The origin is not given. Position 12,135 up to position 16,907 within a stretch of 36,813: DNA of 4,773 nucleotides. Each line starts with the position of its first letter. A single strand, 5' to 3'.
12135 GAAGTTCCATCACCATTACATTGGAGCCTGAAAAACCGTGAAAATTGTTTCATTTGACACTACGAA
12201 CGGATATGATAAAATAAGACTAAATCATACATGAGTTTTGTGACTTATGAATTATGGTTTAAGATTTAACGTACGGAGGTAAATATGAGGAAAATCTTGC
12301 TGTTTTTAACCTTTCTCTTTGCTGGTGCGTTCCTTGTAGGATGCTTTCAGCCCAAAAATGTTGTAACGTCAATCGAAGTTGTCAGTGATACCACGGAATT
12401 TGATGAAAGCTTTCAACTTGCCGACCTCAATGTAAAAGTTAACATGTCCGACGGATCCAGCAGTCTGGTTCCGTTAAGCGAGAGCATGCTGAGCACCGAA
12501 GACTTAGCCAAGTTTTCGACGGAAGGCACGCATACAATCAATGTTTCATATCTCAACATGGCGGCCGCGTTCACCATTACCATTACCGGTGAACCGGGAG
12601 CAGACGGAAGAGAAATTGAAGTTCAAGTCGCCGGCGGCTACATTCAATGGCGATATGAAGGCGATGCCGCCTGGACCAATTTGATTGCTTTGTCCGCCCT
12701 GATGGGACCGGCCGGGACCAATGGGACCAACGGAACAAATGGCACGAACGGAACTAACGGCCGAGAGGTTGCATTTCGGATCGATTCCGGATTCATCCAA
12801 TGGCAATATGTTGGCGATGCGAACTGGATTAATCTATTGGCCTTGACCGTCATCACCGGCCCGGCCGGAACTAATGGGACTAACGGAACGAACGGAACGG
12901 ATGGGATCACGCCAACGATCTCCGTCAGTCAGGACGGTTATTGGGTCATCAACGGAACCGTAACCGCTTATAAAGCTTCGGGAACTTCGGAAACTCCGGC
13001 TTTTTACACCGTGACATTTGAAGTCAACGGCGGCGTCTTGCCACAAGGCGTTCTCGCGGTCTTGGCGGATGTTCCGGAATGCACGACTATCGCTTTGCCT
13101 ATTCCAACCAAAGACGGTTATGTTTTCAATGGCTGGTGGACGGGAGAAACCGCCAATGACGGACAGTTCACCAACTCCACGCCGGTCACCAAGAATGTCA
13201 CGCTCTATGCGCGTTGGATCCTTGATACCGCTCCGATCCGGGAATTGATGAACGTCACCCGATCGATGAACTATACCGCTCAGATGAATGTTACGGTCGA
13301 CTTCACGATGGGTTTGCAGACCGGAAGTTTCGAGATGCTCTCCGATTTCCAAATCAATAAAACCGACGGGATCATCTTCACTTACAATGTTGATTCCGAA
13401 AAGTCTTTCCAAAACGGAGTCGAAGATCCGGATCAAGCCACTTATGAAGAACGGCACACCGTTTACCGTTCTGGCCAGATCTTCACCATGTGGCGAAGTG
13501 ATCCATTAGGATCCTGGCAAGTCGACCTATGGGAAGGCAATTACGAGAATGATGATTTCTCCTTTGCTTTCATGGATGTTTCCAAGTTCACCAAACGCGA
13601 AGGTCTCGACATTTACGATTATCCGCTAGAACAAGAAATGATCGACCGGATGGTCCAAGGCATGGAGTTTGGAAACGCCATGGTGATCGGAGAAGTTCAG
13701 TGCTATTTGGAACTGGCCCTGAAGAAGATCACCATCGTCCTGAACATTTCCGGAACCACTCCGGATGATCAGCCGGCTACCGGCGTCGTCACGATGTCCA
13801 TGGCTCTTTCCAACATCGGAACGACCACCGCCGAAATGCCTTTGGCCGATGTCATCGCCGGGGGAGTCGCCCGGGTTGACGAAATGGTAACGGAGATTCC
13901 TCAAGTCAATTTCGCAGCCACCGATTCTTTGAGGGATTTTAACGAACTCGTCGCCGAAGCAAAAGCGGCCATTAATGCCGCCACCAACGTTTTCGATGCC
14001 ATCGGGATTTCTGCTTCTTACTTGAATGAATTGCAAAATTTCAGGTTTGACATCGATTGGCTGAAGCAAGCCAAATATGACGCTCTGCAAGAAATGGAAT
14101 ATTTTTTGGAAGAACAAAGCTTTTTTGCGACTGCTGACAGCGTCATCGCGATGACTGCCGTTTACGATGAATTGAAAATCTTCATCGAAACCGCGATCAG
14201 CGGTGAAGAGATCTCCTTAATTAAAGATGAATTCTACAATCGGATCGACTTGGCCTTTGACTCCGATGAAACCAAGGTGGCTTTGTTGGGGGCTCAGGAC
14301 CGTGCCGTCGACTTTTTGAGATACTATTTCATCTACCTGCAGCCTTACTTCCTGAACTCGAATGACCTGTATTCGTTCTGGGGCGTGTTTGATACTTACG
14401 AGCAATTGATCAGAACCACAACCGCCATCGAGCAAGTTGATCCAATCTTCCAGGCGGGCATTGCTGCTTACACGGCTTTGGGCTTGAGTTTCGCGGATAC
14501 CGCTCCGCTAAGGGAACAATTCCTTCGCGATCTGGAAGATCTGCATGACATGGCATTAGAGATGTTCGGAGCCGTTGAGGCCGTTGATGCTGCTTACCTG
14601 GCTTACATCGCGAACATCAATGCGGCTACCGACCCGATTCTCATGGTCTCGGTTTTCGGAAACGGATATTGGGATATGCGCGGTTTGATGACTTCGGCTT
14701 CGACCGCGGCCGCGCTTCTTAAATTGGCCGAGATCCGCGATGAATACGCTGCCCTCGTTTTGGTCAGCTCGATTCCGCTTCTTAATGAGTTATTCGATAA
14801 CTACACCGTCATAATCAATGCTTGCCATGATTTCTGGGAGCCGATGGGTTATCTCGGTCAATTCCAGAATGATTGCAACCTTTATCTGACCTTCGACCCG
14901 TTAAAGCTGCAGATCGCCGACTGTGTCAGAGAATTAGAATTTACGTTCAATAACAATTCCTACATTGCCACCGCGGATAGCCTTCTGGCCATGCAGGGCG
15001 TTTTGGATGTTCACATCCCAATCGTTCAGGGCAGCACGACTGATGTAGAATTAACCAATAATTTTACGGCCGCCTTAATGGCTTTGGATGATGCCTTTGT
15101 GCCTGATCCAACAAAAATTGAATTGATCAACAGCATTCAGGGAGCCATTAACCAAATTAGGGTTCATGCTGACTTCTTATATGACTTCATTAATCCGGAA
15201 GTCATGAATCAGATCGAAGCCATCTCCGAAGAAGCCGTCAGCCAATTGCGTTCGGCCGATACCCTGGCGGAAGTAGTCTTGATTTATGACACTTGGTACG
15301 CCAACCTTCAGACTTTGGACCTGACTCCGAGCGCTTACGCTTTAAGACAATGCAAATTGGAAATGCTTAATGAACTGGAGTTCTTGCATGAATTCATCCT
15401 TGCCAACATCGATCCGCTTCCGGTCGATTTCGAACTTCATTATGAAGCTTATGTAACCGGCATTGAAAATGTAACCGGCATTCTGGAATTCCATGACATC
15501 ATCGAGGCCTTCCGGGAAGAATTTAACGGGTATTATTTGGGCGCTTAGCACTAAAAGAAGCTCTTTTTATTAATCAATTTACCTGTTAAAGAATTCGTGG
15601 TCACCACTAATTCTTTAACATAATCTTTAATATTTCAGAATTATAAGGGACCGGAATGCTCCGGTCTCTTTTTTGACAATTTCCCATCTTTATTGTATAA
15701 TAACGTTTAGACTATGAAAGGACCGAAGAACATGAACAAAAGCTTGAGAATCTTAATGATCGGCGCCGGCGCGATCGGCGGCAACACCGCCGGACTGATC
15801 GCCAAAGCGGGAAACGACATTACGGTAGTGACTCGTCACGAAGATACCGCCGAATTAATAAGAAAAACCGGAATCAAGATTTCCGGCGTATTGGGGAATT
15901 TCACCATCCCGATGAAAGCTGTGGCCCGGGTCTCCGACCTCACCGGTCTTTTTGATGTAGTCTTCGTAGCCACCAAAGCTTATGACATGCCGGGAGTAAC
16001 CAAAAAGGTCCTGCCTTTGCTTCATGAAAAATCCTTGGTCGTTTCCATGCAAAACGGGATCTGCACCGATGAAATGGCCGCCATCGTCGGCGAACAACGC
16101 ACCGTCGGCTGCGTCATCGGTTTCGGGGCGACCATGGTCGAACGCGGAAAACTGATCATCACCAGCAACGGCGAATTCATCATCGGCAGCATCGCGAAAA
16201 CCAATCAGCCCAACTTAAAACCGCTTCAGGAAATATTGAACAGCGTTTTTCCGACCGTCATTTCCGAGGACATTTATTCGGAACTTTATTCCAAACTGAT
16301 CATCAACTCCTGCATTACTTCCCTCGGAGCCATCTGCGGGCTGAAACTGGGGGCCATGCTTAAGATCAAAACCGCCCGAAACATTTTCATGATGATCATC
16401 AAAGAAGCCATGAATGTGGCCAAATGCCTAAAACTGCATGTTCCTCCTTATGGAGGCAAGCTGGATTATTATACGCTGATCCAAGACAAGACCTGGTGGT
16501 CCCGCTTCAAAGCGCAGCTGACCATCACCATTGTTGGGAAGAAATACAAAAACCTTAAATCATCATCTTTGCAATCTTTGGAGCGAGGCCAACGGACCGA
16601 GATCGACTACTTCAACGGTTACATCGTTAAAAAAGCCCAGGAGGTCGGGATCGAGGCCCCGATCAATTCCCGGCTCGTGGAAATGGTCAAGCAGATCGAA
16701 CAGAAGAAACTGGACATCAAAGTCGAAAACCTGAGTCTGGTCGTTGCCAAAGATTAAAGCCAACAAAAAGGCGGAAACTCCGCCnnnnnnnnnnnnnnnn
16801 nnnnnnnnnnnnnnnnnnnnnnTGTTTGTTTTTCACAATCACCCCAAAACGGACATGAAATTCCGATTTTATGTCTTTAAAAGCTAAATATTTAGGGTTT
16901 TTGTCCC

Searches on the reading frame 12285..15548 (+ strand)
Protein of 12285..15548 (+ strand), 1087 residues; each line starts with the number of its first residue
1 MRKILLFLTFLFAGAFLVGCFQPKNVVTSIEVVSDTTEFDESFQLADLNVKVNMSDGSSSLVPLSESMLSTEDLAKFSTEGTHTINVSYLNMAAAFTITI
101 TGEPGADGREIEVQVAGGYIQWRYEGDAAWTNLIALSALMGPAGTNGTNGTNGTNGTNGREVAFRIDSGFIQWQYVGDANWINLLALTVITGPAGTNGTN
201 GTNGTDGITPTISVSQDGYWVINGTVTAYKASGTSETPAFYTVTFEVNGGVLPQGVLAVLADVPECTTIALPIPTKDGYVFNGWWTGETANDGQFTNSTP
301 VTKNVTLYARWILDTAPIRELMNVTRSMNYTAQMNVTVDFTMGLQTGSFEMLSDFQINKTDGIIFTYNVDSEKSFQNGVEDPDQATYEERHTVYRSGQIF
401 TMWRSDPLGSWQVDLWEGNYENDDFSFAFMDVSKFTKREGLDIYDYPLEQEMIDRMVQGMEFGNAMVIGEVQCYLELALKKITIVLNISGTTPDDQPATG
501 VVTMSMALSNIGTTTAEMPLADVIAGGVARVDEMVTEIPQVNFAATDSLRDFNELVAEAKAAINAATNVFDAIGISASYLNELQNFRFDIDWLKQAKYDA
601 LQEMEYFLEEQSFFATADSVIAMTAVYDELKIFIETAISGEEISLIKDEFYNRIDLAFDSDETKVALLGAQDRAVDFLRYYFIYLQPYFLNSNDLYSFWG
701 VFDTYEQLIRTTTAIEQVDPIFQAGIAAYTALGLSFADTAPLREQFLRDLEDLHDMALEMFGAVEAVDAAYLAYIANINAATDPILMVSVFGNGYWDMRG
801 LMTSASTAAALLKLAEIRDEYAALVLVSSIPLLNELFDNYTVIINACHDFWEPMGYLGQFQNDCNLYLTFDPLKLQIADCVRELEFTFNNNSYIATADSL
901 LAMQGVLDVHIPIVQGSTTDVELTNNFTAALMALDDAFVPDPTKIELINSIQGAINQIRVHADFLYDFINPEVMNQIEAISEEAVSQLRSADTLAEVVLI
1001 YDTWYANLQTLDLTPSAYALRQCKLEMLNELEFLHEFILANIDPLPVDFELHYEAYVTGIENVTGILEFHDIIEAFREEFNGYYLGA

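Call 14: search_protein_families(library=pfam, proteins=[window:12285-15548:+], max_evalue=0.001)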
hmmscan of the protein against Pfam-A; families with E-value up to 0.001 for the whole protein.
window:12285-15548:+ (1087 aa): 2 families
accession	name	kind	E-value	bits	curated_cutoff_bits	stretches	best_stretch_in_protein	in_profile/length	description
PF09479.16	Flg_new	-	3.7e-14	53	27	1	241-309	1-64/65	Listeria-Bacteroides repeat domain (List_Bact_rpt)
PF16378.10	DUF4988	-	0.00056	20.2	30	0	151-224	66-130/183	Domain of unknown function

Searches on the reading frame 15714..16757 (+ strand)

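Call 14: search_protein_families(library=pfam, proteins=[window:15714-16757:+], max_evalue=0.001)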
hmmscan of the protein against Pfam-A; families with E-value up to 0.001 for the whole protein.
window:15714-16757:+ (347 aa): 6 families
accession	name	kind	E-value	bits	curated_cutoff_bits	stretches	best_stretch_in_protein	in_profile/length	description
PF02558.23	ApbA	-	1.5e-28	99.7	22.2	1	13-160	1-148/150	Ketopantoate reductase PanE/ApbA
PF08546.17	ApbA_C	-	2.4e-26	92.9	22.7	1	186-329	1-125/125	Ketopantoate reductase PanE/ApbA C terminal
PF03807.23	F420_oxidored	-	4.5e-08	34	21.6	1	13-115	2-94/94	NADP oxidoreductase coenzyme F420-dependent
PF01210.29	NAD_Gly3P_dh_N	-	5.8e-05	23.6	23.1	1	13-120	2-110/158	NAD-dependent glycerol-3-phosphate dehydrogenase N-terminus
PF03435.24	Sacchrp_dh_NADP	-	0.00014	22.6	25.1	1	13-53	1-45/129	Saccharopine dehydrogenase NADP binding domain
PF03446.21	NAD_binding_2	-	0.00091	19.7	21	0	13-114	2-94/161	NAD binding domain of 6-phosphogluconate dehydrogenase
